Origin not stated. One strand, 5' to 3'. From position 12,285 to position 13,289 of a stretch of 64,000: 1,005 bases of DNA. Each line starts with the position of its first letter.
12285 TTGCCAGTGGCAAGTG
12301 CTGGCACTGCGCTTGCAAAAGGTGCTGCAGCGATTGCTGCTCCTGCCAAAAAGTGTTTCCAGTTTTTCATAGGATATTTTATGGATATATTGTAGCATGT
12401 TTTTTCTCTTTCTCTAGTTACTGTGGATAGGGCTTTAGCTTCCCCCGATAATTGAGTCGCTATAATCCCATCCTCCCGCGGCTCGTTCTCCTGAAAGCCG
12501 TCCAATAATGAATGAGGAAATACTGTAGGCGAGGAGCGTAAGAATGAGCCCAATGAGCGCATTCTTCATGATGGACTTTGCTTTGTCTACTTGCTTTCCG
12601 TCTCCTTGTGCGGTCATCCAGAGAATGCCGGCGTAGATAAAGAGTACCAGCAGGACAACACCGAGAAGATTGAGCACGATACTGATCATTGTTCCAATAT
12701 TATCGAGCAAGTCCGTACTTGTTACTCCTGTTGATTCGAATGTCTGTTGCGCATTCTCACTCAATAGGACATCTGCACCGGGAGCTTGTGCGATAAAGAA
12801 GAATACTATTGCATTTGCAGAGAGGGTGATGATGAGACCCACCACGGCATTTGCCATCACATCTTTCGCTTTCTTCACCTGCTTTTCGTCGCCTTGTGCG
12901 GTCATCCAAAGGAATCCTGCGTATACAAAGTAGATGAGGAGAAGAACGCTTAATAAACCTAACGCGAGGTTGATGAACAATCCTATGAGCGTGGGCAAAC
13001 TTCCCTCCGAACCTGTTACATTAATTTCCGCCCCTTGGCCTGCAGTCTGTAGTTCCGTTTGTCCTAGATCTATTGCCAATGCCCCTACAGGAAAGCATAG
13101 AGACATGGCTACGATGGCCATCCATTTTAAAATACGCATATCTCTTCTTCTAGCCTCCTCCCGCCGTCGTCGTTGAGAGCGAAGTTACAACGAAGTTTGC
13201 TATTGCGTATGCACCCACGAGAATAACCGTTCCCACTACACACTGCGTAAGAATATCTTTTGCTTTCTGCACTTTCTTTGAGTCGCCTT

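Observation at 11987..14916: Tandem array of seven VirB2/TrbC-like pilin domains in six co-oriented genes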

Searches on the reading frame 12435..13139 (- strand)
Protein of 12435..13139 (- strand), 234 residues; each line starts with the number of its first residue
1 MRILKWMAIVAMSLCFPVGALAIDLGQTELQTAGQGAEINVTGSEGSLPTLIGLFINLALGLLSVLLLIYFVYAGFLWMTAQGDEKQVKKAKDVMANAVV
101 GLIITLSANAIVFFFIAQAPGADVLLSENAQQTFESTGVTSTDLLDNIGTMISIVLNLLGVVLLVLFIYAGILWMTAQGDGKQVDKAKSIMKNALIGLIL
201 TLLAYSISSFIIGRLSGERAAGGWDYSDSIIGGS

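Call 3: search_protein_families(library=pfam, proteins=[window:12435-13139:-], max_evalue=1)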
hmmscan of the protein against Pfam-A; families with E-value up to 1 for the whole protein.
window:12435-13139:- (234 aa): 20 families
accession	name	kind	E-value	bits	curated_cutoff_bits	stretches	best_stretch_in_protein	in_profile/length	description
PF18895.5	T4SS_pilin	-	5.2e-18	65.3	26.6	2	46-114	3-70/71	Type IV secretion system pilin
PF02322.20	Cyt_bd_oxida_II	-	0.00065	19.6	35.6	1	147-209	147-209/302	Cytochrome bd terminal oxidase subunit II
PF06716.16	MP_p6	-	0.0012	19.3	22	0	154-178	17-42/54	Movement protein p6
PF23396.1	DUF7103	-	0.0028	18.1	27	1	163-201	38-76/159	Family of unknown function (DUF7103)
PF23050.1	KH_N4BP1_1st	-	0.0032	17.9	27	1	75-93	40-58/65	N4BP1, first type I KH-domain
PF17197.9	DUF5134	-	0.0083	16.5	29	0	7-82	74-122/152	Domain of unknown function (DUF5134)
PF04290.18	DctQ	-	0.014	15.7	28.3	1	35-118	44-125/132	Tripartite ATP-independent periplasmic transporters, DctQ component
PF09813.14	Coa3_cc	-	0.027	14.6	27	0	189-207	10-28/48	Cytochrome c oxidase assembly factor 3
PF01127.27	Sdh_cyt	-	0.041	14.4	25.8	1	147-205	17-78/122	Succinate dehydrogenase/Fumarate reductase transmembrane subunit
PF17231.7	DUF5305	-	0.11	12.4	29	0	38-95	103-156/217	Family of unknown function (DUF5305)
PF01578.25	Cytochrom_C_asm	-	0.13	12.3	29.9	1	162-210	161-206/212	Cytochrome C assembly protein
PF10320.15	7TM_GPCR_Srsx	-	0.2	11.5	24.1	0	152-209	149-204/257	Serpentine type 7TM GPCR chemoreceptor Srsx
PF01004.24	Flavi_M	-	0.22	11.7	25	0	174-211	18-56/74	Flavivirus envelope glycoprotein M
PF10267.14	Tmemb_cc2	-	0.26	10.9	32.8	0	130-171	327-368/397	Predicted transmembrane and coiled-coil 2 protein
PF07666.16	MpPF26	-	0.31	11.6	37.2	1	150-210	5-73/75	M penetrans paralogue family 26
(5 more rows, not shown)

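Call 8: find_encoding_contigs(protein=window:12435-13139:-, flank=10000, max_places=6)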
Protein window:12435-13139:- (234 aa): 4 contigs read that carry it; 3 places shown.
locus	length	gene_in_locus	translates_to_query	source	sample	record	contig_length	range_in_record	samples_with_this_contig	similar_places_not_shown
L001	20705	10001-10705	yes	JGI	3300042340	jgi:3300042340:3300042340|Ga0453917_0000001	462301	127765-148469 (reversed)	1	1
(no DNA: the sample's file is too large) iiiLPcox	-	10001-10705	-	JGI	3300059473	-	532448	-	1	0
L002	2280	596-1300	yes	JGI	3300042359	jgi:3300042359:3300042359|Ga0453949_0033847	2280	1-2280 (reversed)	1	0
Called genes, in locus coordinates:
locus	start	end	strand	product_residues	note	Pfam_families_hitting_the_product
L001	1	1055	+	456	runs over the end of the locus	PF13365:Trypsin_2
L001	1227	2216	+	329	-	PF01699:Na_Ca_ex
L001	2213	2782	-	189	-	PF03193:RsgA_GTPase (weak), PF00350:Dynamin_N (faint), PF01926:MMR_HSR1, PF02421:FeoB_N, PF00009:GTP_EFTU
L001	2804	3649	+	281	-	PF00248:Aldo_ket_red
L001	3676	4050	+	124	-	PF01641:SelR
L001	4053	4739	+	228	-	-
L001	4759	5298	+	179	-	PF00565:SNase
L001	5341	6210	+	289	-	PF00483:NTP_transferase, PF12804:NTP_transf_3 (weak)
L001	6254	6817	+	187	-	PF13649:Methyltransf_25 (weak), PF08241:Methyltransf_11 (faint)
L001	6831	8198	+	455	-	PF01547:SBP_bac_1, PF13416:SBP_bac_8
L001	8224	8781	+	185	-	PF18895:T4SS_pilin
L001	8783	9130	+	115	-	PF18895:T4SS_pilin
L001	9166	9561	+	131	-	PF18895:T4SS_pilin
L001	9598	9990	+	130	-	PF18895:T4SS_pilin (weak)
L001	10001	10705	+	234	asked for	PF18895:T4SS_pilin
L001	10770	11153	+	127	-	PF18895:T4SS_pilin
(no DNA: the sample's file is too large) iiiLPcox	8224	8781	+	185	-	PF18895:T4SS_pilin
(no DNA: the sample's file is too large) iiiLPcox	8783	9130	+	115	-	PF18895:T4SS_pilin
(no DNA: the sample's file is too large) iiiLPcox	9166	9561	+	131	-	PF18895:T4SS_pilin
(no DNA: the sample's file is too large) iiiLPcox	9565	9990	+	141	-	PF18895:T4SS_pilin (weak)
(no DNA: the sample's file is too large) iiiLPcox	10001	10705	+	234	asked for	PF18895:T4SS_pilin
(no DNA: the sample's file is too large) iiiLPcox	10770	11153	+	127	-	PF18895:T4SS_pilin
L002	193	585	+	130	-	PF18895:T4SS_pilin (weak)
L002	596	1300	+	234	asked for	PF18895:T4SS_pilin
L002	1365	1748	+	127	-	PF18895:T4SS_pilin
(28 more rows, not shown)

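Call 13: search_protein_families(library=ncbifam, proteins=[window:12435-13139:-], max_evalue=0.1)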
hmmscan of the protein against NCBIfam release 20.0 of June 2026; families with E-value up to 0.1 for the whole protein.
window:12435-13139:- (234 aa): 6 families
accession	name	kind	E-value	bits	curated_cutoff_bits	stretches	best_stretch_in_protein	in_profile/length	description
NF045849.1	ICE_MMCAP2_0565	equivalog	8.8e-14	51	40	2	142-213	7-78/80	Mbov_0395 family pilin-like conjugal transfer protein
NF041560.1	T6SS_Burk_ExIF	subfamily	0.0019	17.9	90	0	64-144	135-212/234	putative type VI secretion system effector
NF045848.1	MMCAP2_0566_fam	domain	0.0056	16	90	0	146-203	52-108/322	MMCAP2_0566 family conjugal transfer protein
TIGR02970.1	succ_dehyd_cytB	equivalog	0.034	14.4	52.3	0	148-206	16-74/120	succinate dehydrogenase, cytochrome b556 subunit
NF008288.0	PRK11068.1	equivalog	0.065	13.2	226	0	159-209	53-103/165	phosphatidylglycerophosphatase A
TIGR03943.1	TIGR03943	equivalog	0.072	12.5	88.8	0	60-132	17-89/221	TIGR03943 family putative permease subunit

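Call 21: find_homologous_proteins(query=window:12435-13139:-)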
Query window:12435-13139:- (234 aa): 136 proteins with E <= 0.001 among 1774 candidates; the best 120 are listed.
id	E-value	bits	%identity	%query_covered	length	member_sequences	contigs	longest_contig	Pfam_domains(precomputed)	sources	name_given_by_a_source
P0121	1.0e-134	465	100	97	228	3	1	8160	PF18895.6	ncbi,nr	ncbi:hypothetical protein EBT31_04640 [bacterium]|nr:hypothetical protein [bacterium]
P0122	5.0e-108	378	99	80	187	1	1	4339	PF18895.6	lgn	-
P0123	2.2e-87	310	67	100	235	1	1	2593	PF18895.6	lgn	-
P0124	3.4e-79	283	62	92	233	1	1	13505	PF18895.6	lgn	-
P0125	5.5e-75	270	61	92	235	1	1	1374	PF18895.6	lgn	-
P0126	6.3e-70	253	60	92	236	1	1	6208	PF18895.6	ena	-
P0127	1.4e-68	249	57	92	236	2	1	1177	PF18895.6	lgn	-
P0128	4.1e-67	244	57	92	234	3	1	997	PF18895.6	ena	-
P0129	8.1e-67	243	58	92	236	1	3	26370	PF18895.6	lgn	-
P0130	3.5e-66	241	56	92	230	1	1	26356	PF18895.6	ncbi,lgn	-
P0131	1.9e-64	235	51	94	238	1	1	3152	PF18895.6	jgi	jgi:uncharacterized membrane protein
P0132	2.3e-62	228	55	94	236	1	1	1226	PF18895.6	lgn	-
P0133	4.6e-62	227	54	92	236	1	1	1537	PF18895.6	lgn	-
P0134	6.6e-62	227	55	94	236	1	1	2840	PF18895.6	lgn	-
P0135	9.6e-62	226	55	94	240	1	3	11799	PF18895.6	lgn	-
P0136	8.7e-61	223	52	94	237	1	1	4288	PF18895.6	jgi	jgi:uncharacterized membrane protein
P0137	7.6e-60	220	50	94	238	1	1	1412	PF18895.6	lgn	-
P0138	1.1e-59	220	55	93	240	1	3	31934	PF18895.6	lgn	-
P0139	7.0e-58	214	53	95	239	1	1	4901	PF18895.6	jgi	jgi:cytochrome bd-type quinol oxidase subunit 2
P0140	1.5e-56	209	53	92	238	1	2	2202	PF18895.6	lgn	-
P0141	9.5e-53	197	49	88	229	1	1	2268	PF18895.6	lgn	-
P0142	3.0e-51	192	48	92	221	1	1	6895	PF18895.6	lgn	-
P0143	1.5e-22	98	54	52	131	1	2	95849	PF18895.6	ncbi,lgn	-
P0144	1.2e-21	95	55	39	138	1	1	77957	PF18895.6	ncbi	-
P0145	1.7e-21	95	50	50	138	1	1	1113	PF18895.6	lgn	-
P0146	7.1e-21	93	45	55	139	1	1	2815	PF18895.6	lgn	-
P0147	1.7e-20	91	46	50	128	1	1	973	PF18895.6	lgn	-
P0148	5.0e-20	90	55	37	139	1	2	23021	PF18895.6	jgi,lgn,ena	-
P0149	1.2e-19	89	45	52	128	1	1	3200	PF18895.6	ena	-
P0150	5.6e-19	86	43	50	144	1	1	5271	PF18895.6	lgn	-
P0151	4.0e-18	84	46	44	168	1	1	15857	PF18895.6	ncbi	-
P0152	4.2e-18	84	57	32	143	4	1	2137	PF18895.6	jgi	jgi:cytochrome bd-type quinol oxidase subunit 2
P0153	4.7e-18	83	43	49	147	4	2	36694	PF18895.6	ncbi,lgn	-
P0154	6.1e-18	83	57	32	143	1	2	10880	PF18895.6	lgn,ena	-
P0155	6.8e-18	83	57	23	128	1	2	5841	PF18895.6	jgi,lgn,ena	-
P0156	7.1e-18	83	49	40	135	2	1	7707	PF18895.6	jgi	jgi:hypothetical protein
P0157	1.2e-17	82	46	46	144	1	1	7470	PF18895.6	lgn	-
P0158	2.4e-17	81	47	42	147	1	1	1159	PF18895.6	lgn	-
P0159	3.3e-17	81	52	36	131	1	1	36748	PF18895.6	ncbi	-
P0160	4.8e-17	80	52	32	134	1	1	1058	PF18895.6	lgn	-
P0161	8.1e-17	79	46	38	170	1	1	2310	PF18895.6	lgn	-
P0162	9.4e-17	79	47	37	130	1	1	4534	PF18895.6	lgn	-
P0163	1.1e-16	79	46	42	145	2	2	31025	PF18895.6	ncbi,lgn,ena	-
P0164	1.2e-16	79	44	37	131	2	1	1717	PF18895.6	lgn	-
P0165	1.3e-16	79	49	40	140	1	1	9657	PF18895.6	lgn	-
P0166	1.5e-16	79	42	38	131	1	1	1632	PF18895.6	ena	-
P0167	1.9e-16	78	40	50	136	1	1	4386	PF18895.6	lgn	-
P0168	2.4e-16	78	43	38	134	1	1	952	PF18895.6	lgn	-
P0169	2.8e-16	78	39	53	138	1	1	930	PF18895.6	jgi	jgi:hypothetical protein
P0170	3.5e-16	77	45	48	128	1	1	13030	PF18895.6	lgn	-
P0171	3.7e-16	77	39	48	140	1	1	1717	PF18895.6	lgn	-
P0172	5.9e-16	77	47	41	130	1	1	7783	PF18895.6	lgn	-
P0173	7.7e-16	76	45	43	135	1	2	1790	PF18895.6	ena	-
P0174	7.8e-16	76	50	35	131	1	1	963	PF18895.6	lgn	-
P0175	8.1e-16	76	43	44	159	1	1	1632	PF18895.6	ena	-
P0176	8.1e-16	76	48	35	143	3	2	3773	PF18895.6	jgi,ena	-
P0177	1.1e-15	76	45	45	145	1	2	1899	PF18895.6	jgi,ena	-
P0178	1.1e-15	76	46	42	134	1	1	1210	PF18895.6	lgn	-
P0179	1.2e-15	76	42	45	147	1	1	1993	PF18895.6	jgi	-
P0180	1.3e-15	76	40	50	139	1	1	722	PF18895.6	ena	-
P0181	1.3e-15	76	38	50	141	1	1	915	PF18895.6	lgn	-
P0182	1.6e-15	75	53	31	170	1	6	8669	PF18895.6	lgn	-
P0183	1.6e-15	75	42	44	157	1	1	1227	PF18895.6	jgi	-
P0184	1.7e-15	75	41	44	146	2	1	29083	PF18895.6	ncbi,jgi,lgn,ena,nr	ncbi:MAG TPA: hypothetical protein VMU11_03815 [Verrucomicrobiae bacterium]|nr:hypothetical protein 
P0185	1.8e-15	75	45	34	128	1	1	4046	PF18895.6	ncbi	-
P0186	1.8e-15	75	42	40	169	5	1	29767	PF18895.6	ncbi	-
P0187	2.3e-15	75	44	40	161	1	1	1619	PF18895.6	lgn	-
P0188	2.3e-15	75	41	48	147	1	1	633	PF18895.6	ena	-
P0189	2.5e-15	75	46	39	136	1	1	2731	PF18895.6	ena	-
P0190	2.5e-15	75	51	32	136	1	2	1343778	PF18895.6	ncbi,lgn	-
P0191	2.5e-15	75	38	49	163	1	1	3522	PF18895.6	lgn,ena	-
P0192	2.5e-15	75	40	47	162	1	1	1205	PF18895.6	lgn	-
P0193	2.6e-15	75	47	41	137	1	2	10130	PF18895.6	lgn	-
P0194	2.8e-15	74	43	41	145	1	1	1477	PF18895.6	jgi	jgi:hypothetical protein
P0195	3.0e-15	74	52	30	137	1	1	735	PF18895.6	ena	-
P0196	3.5e-15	74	46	40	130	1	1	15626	PF18895.6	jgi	-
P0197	4.1e-15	74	39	49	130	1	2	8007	PF18895.6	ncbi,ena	-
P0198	4.3e-15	74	48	34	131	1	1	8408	PF18895.6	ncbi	-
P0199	4.6e-15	74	50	34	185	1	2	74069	PF18895.6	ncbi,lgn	-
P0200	4.8e-15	74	52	30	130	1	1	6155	PF18895.6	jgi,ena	-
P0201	4.9e-15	74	43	43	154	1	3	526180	PF18895.6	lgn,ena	-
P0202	4.9e-15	74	41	47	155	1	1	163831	PF18895.6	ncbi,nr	ncbi:MAG: pilin [Patescibacteria group bacterium]|nr:pilin [Patescibacteria group bacterium]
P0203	5.8e-15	73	55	28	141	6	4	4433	PF18895.6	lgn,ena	-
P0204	6.3e-15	73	42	44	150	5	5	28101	PF18895.6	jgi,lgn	jgi:predicted permease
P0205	6.5e-15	73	50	33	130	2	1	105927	PF18895.6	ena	-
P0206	8.1e-15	73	48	31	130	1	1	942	PF18895.6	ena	-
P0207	1.1e-14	73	42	44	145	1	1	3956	PF18895.6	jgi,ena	-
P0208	1.2e-14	72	51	33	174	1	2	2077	PF18895.6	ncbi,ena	-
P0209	1.4e-14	72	44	35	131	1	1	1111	PF18895.6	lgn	-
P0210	2.0e-14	72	47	37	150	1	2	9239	PF18895.6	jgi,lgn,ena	-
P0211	2.2e-14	71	54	30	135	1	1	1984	PF18895.6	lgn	-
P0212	2.3e-14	71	48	37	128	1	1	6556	PF18895.6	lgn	-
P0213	2.4e-14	71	47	27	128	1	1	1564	PF18895.6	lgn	-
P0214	3.0e-14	71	44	37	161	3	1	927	PF18895.6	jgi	-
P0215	3.5e-14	71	49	32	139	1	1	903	PF18895.6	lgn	-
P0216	4.0e-14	71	48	33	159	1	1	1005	PF18895.6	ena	-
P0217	4.0e-14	71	44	37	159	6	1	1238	PF18895.6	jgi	-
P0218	4.2e-14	71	51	31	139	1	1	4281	PF18895.6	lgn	-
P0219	4.8e-14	70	51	31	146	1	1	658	PF18895.6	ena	-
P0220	5.6e-14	70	52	29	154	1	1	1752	PF18895.6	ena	-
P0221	6.7e-14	70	49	32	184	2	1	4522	PF18895.6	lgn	-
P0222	6.7e-14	70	46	33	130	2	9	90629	PF18895.6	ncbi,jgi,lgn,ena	jgi:hypothetical protein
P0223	7.9e-14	70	40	49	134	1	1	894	PF18895.6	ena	-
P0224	8.3e-14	70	45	39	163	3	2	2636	PF18895.6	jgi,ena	-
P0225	9.1e-14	69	44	38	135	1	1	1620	PF18895.6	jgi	-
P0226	1.0e-13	69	42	43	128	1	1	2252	PF18895.6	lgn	-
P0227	1.3e-13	69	40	41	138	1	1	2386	PF18895.6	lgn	-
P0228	1.3e-13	69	44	39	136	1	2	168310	PF18895.6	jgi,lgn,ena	jgi:uncharacterized membrane protein YjgN (DUF898 family)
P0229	1.6e-13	69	44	35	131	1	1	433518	PF18895.6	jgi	jgi:hypothetical protein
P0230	1.7e-13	69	45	24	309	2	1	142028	PF18895.6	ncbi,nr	ncbi:pilin [Patescibacteria group bacterium]|nr:pilin [Patescibacteria group bacterium]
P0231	3.6e-13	68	38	49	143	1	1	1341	PF18895.6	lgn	-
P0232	4.3e-13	67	51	22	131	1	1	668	PF04290.19,PF18895.6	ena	-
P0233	5.4e-13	67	38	30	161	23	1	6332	PF18895.6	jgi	-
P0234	5.4e-13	67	46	30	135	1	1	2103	PF18895.6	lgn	-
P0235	7.4e-13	66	44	40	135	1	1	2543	PF18895.6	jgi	jgi:uncharacterized protein with PQ loop repeat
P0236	7.5e-13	66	50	30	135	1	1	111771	PF18895.6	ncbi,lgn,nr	ncbi:MAG: hypothetical protein Q8O93_02000 [bacterium]|nr:hypothetical protein [bacterium]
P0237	9.0e-13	66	41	44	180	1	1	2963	PF18895.6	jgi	jgi:hypothetical protein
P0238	1.8e-12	65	41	41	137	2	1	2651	PF18895.6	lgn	-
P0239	1.9e-12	65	40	41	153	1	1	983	PF18895.6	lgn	-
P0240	2.9e-12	65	48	35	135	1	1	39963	PF18895.6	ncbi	-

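Call 73: predict_structure(alignment_id=A3)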
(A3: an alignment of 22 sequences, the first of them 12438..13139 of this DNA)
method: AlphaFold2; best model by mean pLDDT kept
length: 234 residues; sequences in the alignment: 22
mean_pLDDT: 55.7   pTM: 0.35
mean pLDDT of the five models: 55.7, 45.3, 43.8, 42.3, 39.7
residues with pLDDT >= 90: 0; 70-90: 11; 50-70: 157; < 50: 66
segments of 3 or more residues with pLDDT < 50: 1-8, 19-26, 118-123, 129-142, 144-146, 213-215, 217-234
pLDDT, mean of each block of 10 residues (from residue 1): 46 49 49 56 52 60 66 67 65 66 61 51 48 44 50 60 67 63 64 65 60 47 35 30
secondary structure, 60 per line:
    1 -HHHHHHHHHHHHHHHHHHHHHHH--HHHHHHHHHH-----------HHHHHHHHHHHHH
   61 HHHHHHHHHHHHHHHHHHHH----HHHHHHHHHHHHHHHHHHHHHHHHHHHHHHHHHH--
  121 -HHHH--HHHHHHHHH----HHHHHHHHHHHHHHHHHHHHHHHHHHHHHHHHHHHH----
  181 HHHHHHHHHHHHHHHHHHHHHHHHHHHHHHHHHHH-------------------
elements in order: H2-24 H27-36 H48-80 H85-118 H122-125 H128-136 H141-176 H181-215

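Call 87: find_encoding_contigs(protein=P0190, flank=10000, max_places=1)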
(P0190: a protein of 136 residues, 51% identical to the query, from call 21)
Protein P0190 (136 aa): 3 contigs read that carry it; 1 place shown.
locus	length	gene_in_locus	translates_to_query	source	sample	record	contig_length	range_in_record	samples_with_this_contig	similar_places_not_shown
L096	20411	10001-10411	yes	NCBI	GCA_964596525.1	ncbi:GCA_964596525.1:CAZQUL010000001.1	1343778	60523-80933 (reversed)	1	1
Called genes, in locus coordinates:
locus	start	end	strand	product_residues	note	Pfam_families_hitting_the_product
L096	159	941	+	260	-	-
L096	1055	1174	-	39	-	-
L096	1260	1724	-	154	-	-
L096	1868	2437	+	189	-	-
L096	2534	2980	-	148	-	-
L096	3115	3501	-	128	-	-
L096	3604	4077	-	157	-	-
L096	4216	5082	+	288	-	PF00483:NTP_transferase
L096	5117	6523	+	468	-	PF01547:SBP_bac_1, PF13416:SBP_bac_8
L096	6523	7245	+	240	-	PF18895:T4SS_pilin (weak)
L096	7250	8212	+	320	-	-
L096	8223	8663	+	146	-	PF18895:T4SS_pilin (weak)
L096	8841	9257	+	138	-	PF18895:T4SS_pilin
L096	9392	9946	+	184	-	PF18895:T4SS_pilin (weak)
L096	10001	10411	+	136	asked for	PF18895:T4SS_pilin (weak)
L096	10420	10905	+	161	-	PF18895:T4SS_pilin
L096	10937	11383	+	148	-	PF18895:T4SS_pilin (weak)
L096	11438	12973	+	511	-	PF13567:DUF4131, PF03772:Competence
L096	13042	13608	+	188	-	PF13489:Methyltransf_23, PF01209:Ubie_methyltran, PF02353:CMAS (faint), PF13847:Methyltransf_31, PF08241:Methyltransf_11, PF08242:Methyltransf_12, PF13649:Methyltransf_25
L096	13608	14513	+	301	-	PF00753:Lactamase_B, PF12706:Lactamase_B_2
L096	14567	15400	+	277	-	PF18884:TSP3_bac (faint), PF03734:YkuD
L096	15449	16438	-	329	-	PF14257:DUF4349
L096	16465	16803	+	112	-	-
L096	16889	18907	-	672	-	PF03144:GTP_EFTU_D2 (faint), PF04760:IF2_N, PF00009:GTP_EFTU, PF01926:MMR_HSR1, PF22042:EF-G_D2, PF11987:IF-2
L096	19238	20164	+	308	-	-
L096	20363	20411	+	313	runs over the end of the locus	-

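Call 88: find_encoding_contigs(protein=P0229, flank=10000, max_places=1)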
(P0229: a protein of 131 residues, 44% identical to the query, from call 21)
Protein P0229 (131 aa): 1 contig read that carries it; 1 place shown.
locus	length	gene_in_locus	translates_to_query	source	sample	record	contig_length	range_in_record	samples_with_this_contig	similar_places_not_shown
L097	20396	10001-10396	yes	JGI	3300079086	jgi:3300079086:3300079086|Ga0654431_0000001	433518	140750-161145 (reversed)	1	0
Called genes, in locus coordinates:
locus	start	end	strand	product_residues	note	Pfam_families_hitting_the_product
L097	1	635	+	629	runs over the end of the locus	PF13620:CarboxypepD_reg (weak)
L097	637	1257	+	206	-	PF07963:N_methyl (weak)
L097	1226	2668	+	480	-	-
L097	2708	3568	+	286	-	PF00483:NTP_transferase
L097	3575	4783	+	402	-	-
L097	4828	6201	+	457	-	PF01547:SBP_bac_1, PF13416:SBP_bac_8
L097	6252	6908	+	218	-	PF18895:T4SS_pilin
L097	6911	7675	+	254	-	PF18895:T4SS_pilin (weak)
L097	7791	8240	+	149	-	PF18895:T4SS_pilin (weak)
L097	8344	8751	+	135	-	PF18895:T4SS_pilin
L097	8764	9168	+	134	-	PF18895:T4SS_pilin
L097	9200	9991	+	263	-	-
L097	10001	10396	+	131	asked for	PF18895:T4SS_pilin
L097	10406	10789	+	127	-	PF18895:T4SS_pilin (weak)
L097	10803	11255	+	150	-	PF18895:T4SS_pilin (weak)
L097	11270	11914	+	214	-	PF18895:T4SS_pilin (weak)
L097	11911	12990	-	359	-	PF06925:MGDG_synth, PF04101:Glyco_tran_28_C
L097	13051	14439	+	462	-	PF00875:DNA_photolyase, PF03441:FAD_binding_7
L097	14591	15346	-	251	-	PF04240:Caroten_synth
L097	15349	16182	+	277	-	PF01040:UbiA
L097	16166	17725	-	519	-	PF01266:DAO (faint), PF01593:Amino_oxidase, PF03486:HI0933_like (faint), PF07992:Pyr_redox_2 (faint), PF13450:NAD_binding_8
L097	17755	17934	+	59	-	-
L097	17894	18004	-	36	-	-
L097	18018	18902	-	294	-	PF00494:SQS_PSY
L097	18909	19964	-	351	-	PF00348:polyprenyl_synt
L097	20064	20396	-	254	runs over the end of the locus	PF01145:Band_7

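Call 95: search_protein_families(library=pfam, proteins=[L096:7250-8212:+, L097:9200-9991:+], max_evalue=0.001)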
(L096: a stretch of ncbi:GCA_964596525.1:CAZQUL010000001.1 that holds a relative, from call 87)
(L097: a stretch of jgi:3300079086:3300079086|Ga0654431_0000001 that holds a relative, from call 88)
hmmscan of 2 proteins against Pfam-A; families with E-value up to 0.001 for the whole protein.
L096:7250-8212:+ (320 aa): 0 families

L097:9200-9991:+ (263 aa): 1 family
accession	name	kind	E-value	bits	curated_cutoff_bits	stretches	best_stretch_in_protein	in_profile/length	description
PF18895.5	T4SS_pilin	-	0.00043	20.7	26.6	1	63-122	13-71/71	Type IV secretion system pilin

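Call 96: search_protein_families(library=phrogs, proteins=[window:12435-13139:-], max_evalue=0.01)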
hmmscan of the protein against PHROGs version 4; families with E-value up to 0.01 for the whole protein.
window:12435-13139:- (234 aa): 1 family
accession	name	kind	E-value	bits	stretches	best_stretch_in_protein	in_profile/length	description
phrog_26862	-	unknown function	4.1e-05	24.4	0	150-188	14-50/51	-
